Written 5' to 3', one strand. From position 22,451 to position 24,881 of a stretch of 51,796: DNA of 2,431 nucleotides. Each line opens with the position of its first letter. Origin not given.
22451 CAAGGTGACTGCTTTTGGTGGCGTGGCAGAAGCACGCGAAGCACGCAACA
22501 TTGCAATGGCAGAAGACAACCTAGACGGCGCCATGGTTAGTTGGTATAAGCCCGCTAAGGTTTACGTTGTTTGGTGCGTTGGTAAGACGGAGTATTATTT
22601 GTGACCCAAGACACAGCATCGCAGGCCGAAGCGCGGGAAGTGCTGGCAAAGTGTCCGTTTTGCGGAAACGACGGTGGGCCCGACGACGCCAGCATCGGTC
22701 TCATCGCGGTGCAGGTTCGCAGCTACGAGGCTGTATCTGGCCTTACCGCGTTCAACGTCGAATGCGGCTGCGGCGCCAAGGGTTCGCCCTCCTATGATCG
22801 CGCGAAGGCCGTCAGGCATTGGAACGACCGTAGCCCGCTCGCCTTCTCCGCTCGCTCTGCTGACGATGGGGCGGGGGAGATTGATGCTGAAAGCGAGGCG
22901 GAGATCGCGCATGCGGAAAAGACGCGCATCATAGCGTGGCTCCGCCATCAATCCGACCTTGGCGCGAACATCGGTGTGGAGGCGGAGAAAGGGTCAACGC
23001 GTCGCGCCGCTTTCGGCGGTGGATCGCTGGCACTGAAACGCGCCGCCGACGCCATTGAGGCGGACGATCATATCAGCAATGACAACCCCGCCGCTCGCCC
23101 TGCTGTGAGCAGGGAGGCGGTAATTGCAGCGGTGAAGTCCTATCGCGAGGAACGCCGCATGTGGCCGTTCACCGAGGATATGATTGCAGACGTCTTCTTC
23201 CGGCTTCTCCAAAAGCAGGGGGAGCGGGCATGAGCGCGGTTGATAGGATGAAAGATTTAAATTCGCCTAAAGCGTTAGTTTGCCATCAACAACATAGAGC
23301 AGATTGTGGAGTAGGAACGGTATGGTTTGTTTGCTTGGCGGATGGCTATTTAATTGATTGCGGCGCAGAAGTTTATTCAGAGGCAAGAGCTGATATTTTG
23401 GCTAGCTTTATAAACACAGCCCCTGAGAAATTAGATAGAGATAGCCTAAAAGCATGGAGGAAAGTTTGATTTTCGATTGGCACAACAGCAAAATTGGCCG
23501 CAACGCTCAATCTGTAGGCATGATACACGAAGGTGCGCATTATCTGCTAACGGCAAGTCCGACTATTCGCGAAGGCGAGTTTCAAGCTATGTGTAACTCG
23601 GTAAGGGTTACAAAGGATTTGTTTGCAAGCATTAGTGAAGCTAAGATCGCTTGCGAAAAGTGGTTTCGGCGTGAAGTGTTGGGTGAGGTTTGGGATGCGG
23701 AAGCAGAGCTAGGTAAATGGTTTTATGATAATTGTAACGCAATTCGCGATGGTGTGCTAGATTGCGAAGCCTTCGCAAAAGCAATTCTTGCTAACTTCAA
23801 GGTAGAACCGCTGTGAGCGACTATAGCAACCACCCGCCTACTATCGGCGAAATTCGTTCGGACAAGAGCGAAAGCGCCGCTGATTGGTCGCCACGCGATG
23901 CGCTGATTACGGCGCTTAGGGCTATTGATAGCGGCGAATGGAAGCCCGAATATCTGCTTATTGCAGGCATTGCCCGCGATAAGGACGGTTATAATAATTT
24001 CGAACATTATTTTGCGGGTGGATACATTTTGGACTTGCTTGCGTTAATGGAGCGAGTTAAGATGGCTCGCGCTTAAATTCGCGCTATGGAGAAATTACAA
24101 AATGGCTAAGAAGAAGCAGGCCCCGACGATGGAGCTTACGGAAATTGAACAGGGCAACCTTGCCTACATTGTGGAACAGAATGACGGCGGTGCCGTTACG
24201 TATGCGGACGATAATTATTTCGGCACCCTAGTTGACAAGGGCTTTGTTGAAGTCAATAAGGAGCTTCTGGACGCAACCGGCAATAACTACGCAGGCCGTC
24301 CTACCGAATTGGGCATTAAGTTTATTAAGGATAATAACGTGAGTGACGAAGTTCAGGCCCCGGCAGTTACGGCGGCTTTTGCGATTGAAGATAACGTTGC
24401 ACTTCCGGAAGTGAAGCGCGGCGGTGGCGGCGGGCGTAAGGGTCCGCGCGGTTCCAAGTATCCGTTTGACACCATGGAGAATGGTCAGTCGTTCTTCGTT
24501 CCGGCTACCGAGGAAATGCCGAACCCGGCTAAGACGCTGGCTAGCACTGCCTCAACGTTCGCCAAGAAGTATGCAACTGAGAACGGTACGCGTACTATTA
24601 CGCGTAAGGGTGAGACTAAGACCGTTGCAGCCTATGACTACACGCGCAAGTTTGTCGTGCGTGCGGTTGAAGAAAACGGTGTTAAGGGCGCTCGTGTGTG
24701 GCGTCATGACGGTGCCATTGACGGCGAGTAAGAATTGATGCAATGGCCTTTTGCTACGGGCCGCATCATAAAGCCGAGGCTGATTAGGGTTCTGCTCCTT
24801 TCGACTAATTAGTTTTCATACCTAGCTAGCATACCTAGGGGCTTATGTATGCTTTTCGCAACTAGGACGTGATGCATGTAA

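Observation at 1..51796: Hyper-abundant, orientation-independent 8-mer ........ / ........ saturating the phage backbone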

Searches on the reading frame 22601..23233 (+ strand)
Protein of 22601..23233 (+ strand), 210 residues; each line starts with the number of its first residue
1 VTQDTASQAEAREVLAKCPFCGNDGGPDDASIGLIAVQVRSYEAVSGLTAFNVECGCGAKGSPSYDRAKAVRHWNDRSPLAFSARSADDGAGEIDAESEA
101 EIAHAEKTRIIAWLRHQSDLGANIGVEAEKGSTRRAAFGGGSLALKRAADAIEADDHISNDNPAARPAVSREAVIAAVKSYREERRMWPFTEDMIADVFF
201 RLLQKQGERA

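Call 79: search_protein_families(library=phrogs, proteins=[window:22601-23233:+], max_evalue=0.0001)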
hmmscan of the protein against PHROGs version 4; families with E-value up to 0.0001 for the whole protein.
window:22601-23233:+ (210 aa): 1 family
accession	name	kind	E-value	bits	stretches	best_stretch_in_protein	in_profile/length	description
phrog_599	-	moron, auxiliary metabolic gene and host takeover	1e-07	33.4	1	13-93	72-142/262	Lar-like restriction alleviation protein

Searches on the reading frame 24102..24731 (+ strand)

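Call 51: search_protein_families(library=pfam, proteins=[window:24102-24731:+], max_evalue=0.01)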
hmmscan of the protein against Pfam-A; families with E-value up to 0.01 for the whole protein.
window:24102-24731:+ (209 aa): 1 family
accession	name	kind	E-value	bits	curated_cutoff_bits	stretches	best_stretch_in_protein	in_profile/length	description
PF23978.1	DUF7303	-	1.6e-49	168.5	27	1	14-202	9-194/195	Family of unknown function (DUF7303)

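Call 79: search_protein_families(library=phrogs, proteins=[window:24102-24731:+], max_evalue=0.0001)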
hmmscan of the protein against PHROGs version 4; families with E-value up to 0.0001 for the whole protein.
window:24102-24731:+ (209 aa): 1 family
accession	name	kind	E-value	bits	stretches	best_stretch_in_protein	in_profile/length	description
phrog_7597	-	unknown function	1.9e-49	168.9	1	19-201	14-191/193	-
